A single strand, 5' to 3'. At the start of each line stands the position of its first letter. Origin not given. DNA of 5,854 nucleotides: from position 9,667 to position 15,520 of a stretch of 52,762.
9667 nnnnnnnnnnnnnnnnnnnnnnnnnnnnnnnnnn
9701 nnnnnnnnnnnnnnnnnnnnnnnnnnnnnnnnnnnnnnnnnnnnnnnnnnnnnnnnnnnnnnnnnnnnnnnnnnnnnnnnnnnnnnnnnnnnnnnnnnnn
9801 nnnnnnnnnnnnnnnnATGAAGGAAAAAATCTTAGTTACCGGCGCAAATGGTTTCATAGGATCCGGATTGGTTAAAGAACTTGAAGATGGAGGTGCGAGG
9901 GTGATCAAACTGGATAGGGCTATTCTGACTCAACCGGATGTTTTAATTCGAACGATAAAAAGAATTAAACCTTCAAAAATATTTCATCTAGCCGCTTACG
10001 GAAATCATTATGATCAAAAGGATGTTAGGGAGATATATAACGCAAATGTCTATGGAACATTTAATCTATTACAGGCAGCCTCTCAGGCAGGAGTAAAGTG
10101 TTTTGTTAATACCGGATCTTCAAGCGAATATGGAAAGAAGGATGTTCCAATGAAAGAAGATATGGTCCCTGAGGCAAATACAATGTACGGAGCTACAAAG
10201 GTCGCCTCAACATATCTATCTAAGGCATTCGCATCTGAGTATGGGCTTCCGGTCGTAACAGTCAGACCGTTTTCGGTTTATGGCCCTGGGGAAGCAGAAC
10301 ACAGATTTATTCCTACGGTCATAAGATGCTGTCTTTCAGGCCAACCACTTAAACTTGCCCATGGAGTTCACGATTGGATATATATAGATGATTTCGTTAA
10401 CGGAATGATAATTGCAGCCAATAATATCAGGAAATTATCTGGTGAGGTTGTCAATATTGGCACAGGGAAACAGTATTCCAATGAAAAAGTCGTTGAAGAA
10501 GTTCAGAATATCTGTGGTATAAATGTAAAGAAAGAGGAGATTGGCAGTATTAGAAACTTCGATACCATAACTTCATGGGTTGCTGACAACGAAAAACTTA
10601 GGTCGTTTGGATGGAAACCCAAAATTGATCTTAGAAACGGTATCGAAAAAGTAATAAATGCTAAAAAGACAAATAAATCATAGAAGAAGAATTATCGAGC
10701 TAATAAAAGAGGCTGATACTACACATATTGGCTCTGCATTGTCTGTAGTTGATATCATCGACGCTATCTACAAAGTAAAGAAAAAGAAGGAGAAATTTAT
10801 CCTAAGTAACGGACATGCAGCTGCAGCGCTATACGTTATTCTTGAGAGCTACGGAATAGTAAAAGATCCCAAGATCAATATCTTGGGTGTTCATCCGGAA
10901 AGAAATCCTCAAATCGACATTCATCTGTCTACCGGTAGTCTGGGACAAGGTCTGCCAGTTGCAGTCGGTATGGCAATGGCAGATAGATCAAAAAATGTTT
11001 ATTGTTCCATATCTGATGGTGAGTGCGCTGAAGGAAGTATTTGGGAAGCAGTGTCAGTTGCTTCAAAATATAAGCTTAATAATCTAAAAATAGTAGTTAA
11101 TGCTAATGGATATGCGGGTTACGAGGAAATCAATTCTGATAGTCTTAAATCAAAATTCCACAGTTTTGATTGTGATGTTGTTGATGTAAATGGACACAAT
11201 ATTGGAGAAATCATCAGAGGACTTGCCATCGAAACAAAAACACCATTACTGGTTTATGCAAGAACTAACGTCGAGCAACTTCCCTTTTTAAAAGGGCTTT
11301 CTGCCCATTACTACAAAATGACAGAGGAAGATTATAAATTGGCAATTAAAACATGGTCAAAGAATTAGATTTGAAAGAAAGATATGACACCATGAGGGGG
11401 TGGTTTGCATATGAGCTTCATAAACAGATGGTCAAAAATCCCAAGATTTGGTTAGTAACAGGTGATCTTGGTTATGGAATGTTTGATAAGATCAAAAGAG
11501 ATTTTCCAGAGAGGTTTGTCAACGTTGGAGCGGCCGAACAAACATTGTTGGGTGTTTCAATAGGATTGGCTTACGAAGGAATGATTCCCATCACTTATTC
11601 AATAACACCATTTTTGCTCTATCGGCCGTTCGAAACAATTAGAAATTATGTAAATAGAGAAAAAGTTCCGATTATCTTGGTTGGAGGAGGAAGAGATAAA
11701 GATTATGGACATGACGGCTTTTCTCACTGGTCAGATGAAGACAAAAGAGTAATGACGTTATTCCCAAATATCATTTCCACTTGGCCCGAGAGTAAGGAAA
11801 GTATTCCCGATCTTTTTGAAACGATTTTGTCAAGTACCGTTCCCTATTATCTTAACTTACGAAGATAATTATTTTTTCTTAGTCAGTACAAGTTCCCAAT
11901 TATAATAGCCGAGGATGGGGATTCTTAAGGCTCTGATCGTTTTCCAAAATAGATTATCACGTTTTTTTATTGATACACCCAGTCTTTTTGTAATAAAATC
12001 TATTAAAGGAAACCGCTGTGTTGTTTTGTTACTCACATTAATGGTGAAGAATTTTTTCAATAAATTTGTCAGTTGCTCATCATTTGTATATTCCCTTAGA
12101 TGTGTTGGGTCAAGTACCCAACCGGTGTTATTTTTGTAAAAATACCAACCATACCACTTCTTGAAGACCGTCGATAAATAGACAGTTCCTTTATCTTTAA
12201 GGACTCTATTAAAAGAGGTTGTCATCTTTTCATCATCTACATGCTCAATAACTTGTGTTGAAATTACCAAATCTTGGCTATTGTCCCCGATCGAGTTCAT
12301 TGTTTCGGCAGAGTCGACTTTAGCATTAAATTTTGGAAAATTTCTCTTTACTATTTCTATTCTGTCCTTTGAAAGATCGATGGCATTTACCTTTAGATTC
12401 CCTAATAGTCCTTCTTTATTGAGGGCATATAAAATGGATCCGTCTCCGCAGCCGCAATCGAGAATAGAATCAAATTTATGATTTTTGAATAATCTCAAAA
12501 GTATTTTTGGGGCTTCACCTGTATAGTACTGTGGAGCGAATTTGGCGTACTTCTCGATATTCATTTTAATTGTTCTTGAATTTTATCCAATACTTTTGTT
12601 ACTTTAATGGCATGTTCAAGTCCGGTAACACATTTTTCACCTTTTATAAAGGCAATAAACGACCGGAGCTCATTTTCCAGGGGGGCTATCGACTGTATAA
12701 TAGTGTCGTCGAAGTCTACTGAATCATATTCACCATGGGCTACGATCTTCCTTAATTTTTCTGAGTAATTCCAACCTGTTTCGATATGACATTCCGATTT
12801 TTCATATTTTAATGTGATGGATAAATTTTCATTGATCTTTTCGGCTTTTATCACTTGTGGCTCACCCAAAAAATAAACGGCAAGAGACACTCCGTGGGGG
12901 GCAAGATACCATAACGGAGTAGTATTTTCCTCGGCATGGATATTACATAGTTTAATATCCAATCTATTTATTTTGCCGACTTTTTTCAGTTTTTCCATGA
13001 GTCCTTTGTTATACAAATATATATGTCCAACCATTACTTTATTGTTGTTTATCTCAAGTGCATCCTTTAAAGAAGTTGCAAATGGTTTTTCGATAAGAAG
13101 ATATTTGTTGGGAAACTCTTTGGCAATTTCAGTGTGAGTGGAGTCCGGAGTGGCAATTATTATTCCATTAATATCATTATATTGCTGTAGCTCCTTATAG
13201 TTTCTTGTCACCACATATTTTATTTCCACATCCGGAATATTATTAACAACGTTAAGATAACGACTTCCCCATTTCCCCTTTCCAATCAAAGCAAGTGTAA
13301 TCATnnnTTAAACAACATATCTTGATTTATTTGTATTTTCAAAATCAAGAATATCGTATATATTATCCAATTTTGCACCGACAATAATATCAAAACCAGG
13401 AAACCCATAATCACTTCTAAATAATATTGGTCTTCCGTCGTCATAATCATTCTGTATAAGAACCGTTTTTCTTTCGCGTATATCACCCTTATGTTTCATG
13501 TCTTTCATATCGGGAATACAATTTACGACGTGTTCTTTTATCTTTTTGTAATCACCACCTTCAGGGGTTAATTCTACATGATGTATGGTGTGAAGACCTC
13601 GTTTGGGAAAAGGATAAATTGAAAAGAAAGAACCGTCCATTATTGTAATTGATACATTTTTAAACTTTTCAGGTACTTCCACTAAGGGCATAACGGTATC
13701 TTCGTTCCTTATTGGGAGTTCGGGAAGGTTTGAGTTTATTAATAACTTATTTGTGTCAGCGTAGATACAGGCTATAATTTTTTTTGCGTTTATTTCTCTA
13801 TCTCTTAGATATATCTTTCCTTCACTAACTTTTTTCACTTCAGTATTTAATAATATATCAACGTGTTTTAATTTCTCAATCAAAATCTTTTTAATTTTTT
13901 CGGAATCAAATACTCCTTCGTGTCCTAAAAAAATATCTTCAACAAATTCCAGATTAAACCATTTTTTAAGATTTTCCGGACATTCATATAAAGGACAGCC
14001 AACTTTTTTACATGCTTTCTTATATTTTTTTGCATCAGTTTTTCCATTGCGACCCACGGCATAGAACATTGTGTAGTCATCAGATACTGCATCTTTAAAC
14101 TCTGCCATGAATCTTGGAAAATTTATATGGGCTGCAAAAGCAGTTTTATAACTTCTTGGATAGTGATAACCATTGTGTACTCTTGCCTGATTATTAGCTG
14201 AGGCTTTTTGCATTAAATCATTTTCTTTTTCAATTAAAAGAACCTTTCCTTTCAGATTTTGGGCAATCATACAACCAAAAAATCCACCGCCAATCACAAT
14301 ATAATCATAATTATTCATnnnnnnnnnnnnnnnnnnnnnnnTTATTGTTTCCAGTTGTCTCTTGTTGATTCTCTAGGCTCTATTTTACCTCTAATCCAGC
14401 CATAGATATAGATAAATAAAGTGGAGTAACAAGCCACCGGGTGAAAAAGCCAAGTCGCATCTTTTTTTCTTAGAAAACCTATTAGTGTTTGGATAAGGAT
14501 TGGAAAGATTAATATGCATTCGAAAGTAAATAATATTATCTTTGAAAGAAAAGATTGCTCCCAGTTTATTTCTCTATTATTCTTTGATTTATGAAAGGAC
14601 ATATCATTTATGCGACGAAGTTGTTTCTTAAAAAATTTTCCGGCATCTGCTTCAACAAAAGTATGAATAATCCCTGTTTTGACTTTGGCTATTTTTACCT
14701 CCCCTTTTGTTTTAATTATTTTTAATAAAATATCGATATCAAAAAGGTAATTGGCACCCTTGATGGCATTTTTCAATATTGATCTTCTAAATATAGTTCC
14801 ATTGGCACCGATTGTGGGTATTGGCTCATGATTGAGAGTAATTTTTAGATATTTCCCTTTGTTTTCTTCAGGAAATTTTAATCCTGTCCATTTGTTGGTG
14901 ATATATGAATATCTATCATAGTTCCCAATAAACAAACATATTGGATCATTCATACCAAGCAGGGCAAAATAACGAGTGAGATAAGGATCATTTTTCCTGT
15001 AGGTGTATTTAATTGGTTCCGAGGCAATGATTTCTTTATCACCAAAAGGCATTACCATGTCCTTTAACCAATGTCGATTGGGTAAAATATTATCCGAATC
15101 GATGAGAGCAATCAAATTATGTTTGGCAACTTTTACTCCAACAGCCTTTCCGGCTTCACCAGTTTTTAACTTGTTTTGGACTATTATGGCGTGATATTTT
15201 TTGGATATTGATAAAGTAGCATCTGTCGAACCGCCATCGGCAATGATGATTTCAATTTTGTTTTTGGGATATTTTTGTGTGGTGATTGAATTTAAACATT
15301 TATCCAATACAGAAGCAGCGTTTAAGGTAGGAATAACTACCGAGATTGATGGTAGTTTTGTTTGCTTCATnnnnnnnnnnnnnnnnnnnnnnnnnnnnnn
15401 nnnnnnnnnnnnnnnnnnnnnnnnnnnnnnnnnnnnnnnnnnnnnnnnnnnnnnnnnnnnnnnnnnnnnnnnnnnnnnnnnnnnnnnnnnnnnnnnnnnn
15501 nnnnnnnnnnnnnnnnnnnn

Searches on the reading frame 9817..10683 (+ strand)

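Call 22: search_protein_families(library=pfam, proteins=[window:9817-10683:+], max_evalue=0.001)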
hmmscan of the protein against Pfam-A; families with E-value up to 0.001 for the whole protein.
window:9817-10683:+ (288 aa): 8 families
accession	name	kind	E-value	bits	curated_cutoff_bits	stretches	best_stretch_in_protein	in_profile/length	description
PF01370.27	Epimerase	-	2.3e-48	165.2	20.9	1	5-215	1-240/240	NAD dependent epimerase/dehydratase family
PF16363.11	GDP_Man_Dehyd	-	1.5e-34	120.4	27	1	37-278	61-331/332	GDP-mannose 4,6 dehydratase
PF01073.25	3Beta_HSD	-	2.8e-15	56.5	22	1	54-206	69-234/280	3-beta hydroxysteroid dehydrogenase/isomerase family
PF04321.23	RmlD_sub_bind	-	8.8e-13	48.4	27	1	4-181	2-176/287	RmlD substrate binding domain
PF07993.18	NAD_binding_4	-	4.3e-10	39.6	20.1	1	54-161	91-217/258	Male sterility protein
PF02719.21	Polysacc_synt_2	-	3e-07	30.3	20.2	1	41-100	67-127/293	Polysaccharide biosynthesis protein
PF00106.31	adh_short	-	1.8e-05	24.7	26.6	0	64-149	95-174/195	short chain dehydrogenase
PF05368.20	NmrA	-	0.00056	20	27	0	1-32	1-32/298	NmrA-like family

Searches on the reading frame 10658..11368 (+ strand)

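Call 22: search_protein_families(library=pfam, proteins=[window:10658-11368:+], max_evalue=0.001)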
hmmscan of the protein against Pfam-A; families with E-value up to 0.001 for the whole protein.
window:10658-11368:+ (236 aa): 3 families
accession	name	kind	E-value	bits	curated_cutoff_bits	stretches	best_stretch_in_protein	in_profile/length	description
PF00456.26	Transketolase_N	-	8e-18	64.9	22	1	12-204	13-244/334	Transketolase, thiamine diphosphate binding domain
PF13292.11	DXP_synthase_N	-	1.9e-08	34.4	21.2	1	9-153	26-174/274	1-deoxy-D-xylulose-5-phosphate synthase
PF02775.26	TPP_enzyme_C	-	1.1e-07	32.2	21.9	1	90-163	25-95/151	Thiamine pyrophosphate enzyme, C-terminal TPP binding domain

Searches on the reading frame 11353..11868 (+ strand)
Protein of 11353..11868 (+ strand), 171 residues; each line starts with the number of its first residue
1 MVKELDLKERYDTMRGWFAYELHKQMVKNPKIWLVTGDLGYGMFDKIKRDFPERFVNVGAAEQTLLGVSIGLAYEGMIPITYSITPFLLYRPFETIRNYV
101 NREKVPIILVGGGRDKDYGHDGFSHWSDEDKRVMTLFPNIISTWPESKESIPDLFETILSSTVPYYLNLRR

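Call 22: search_protein_families(library=pfam, proteins=[window:11353-11868:+], max_evalue=0.001)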
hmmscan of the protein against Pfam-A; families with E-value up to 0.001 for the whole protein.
window:11353-11868:+ (171 aa): 1 family
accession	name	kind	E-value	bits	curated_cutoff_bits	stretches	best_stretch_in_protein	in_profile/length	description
PF02779.29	Transket_pyr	-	1.9e-15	57.4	27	1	14-167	5-165/174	Transketolase, pyrimidine binding domain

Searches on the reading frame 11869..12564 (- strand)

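Call 22: search_protein_families(library=pfam, proteins=[window:11869-12564:-], max_evalue=0.001)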
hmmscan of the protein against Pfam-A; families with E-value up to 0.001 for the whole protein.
window:11869-12564:- (231 aa): 9 families
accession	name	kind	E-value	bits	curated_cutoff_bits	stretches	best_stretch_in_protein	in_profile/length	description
PF08241.18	Methyltransf_11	-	5.5e-14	53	21.2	1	35-129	1-94/95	Methyltransferase domain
PF13489.12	Methyltransf_23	-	9.6e-14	51.9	27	1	16-171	7-156/164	Methyltransferase domain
PF13649.12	Methyltransf_25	-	1e-13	52.2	27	1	34-126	1-97/97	Methyltransferase domain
PF13847.12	Methyltransf_31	-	1.4e-11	44.7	27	1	31-134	4-113/145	Methyltransferase domain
PF08242.18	Methyltransf_12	-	1.2e-08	36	30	1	35-127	1-97/98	Methyltransferase domain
PF05175.20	MTS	-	1.2e-05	25.5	23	1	19-102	20-104/170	Methyltransferase small domain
PF02353.26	CMAS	-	3.9e-05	23.6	27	1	32-136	64-170/273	Mycolic acid cyclopropane synthetase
PF06325.19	PrmA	-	0.00024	21.1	22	1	30-136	161-264/296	Ribosomal protein L11 methyltransferase (PrmA)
PF07021.18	MetW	-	0.0004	20.5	21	1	33-111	16-90/193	Methionine biosynthesis protein MetW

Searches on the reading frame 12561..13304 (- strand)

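Call 22: search_protein_families(library=pfam, proteins=[window:12561-13304:-], max_evalue=0.001)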
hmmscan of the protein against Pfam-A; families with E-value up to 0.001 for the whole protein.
window:12561-13304:- (247 aa): 1 family
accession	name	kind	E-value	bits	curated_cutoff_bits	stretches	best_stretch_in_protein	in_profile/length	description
PF01408.29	GFO_IDH_MocA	-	1.8e-08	35.5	24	1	32-85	50-105/120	Oxidoreductase family, NAD-binding Rossmann fold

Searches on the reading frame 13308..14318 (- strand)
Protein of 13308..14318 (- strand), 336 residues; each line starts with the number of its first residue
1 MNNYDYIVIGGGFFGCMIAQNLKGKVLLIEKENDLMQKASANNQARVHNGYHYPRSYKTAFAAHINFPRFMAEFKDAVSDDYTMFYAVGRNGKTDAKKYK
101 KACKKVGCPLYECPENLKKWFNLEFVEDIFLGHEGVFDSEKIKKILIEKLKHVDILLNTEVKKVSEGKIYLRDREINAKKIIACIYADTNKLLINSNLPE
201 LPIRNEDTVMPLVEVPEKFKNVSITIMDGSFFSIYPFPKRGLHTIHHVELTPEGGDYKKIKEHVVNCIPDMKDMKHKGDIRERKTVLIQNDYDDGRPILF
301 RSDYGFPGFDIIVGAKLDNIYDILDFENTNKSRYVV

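Call 22: search_protein_families(library=pfam, proteins=[window:13308-14318:-], max_evalue=0.001)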
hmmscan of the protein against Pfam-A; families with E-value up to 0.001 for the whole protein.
window:13308-14318:- (336 aa): 1 family
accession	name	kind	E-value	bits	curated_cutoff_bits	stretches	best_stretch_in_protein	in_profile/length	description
PF01266.30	DAO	-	1.3e-14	55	27.9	1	5-301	1-322/353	FAD dependent oxidoreductase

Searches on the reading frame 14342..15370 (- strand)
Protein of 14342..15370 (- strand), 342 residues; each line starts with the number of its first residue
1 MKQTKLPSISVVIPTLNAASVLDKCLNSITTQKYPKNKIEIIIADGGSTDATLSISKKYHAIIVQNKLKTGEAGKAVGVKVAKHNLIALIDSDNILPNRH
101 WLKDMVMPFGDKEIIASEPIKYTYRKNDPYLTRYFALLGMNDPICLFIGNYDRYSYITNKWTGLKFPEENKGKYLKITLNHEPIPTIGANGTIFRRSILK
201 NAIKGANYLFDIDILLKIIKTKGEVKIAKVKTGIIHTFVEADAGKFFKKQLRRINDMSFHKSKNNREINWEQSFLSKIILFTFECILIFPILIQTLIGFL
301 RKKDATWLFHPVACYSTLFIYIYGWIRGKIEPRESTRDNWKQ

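Call 23: search_protein_families(library=pfam, proteins=[window:14342-15370:-], max_evalue=0.001)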
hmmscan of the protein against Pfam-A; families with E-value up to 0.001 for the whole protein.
window:14342-15370:- (342 aa): 2 families
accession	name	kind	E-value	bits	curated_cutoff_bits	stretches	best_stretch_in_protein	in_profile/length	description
PF00535.33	Glycos_transf_2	-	1e-19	71.5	23.3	1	10-133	1-128/168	Glycosyl transferase family 2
PF13641.12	Glyco_tranf_2_3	-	2.4e-10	41.3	27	1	7-252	1-226/230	Glycosyltransferase like family 2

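Call 26: search_solved_structures(query=window:14342-15370:-, max_evalue=0.001)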
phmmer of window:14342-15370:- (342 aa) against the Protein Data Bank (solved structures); distinct sequences matched with E-value up to 0.001: 14.
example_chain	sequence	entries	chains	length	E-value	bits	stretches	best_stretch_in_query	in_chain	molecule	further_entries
2z86_A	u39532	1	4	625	6.3e-13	51.8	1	2-131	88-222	Chondroitin synthase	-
2z87_A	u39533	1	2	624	6.3e-13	51.8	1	2-131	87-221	Chondroitin synthase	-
5tze_C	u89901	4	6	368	1.7e-10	43.8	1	9-106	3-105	Glycosyl transferase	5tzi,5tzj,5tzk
5tz8_A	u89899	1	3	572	3.4e-10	42.9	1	9-106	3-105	Glycosyl transferase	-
6yv7_B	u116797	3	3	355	3.4e-09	39.6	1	4-115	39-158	Glycosyl transferase, family 2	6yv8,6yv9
6yv7_A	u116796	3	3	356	3.4e-09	39.6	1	4-115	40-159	Glycosyl transferase, family 2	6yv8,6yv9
6p61_A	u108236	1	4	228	4.5e-08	35.9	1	4-96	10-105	Glycosyltransferase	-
6h1j_A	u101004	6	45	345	5.3e-07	32.4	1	6-105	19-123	Probable ss-1,3-N-acetylglucosaminyltransferase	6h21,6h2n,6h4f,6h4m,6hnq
9omj_A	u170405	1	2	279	7.5e-06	28.6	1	9-62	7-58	Glycosyltransferase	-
9omm_A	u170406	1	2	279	7.9e-06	28.5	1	9-62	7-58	Glycosyltransferase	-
9omh_A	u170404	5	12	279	7.9e-06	28.5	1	9-62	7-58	Glycosyltransferase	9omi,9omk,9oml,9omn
5hea_A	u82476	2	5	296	1.5e-05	27.6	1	9-97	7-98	Putative glycosyltransferase (GalT1)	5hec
9jma_A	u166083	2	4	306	0.00032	23.2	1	9-102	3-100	GalNAc(5)-diNAcBac-PP-undecaprenol beta-1,3-glucosyltransferase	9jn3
3bcv_A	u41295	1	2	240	0.00091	21.7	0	5-98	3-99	Putative glycosyltransferase protein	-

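Call 32: search_protein_families(library=ncbifam, proteins=[window:14342-15370:-], max_evalue=0.00001)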
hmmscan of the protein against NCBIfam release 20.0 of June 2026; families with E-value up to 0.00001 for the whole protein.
window:14342-15370:- (342 aa): 14 families
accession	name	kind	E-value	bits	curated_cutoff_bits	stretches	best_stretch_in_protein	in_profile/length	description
TIGR03965.1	mycofact_glyco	equivalog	5.9e-17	61.7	280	1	4-134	71-204/467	mycofactocin biosynthesis glycosyltransferase MftF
TIGR03111.1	glyc2_xrt_Gpos1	hypoth_equivalog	4.6e-13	48.8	363.95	1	4-115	46-162/439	TIGR03111 family XrtG-associated glycosyltransferase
TIGR04283.1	glyco_like_mftF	equivalog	1.2e-12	47.9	182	1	9-100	1-89/221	TIGR04283 family arsenosugar biosynthesis glycosyltransferase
NF007482.0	PRK10073.1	equivalog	2.6e-12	46.4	423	1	5-128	4-130/334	glycosyltransferase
NF041875.1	EPS_EpsD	equivalog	5.2e-11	42.5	370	1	9-95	1-91/325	exopolysaccharide biosynthesis glycosyltransferase EpsD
TIGR03937.1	PgaC_IcaA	equivalog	8.7e-10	38.1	422.3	1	2-109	40-150/407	poly-beta-1,6-N-acetyl-D-glucosamine synthase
NF010496.0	PRK13915.1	equivalog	3.7e-09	36.1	262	1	7-113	31-146/307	glucosyl-3-phosphoglycerate synthase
NF038302.1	EPS_HpsE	equivalog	4.5e-09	35.7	300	1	9-106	3-108/307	hormogonium polysaccharide biosynthesis glycosyltransferase HpsE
NF047683.1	TeichurnBiosyTuaG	equivalog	1.4e-08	34.7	400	1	5-96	4-99/252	teichuronic acid biosynthesis protein TuaG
TIGR03469.1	HpnB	hypoth_equivalog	3.3e-08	32.9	379.25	1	4-61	41-97/386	hopene-associated glycosyltransferase HpnB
NF045692.1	OglycostaseCruG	equivalog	2.1e-07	30.2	600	1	4-61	38-93/386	2'-O-glycosyltransferase CruG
TIGR04242.1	nodulat_NodC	equivalog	2.7e-07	29.9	550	1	4-133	45-180/395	chitooligosaccharide synthase NodC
NF050050.1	ProtGlycPglI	equivalog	3.7e-07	29.8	500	1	7-96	2-96/306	GalNAc(5)-diNAcBac-PP-undecaprenol beta-1,3-glucosyltransferase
TIGR04182.1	glyco_TIGR04182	equivalog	1.5e-06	27.8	325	1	9-99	2-88/293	S-layer glycoprotein N-glycosyltransferase AglJ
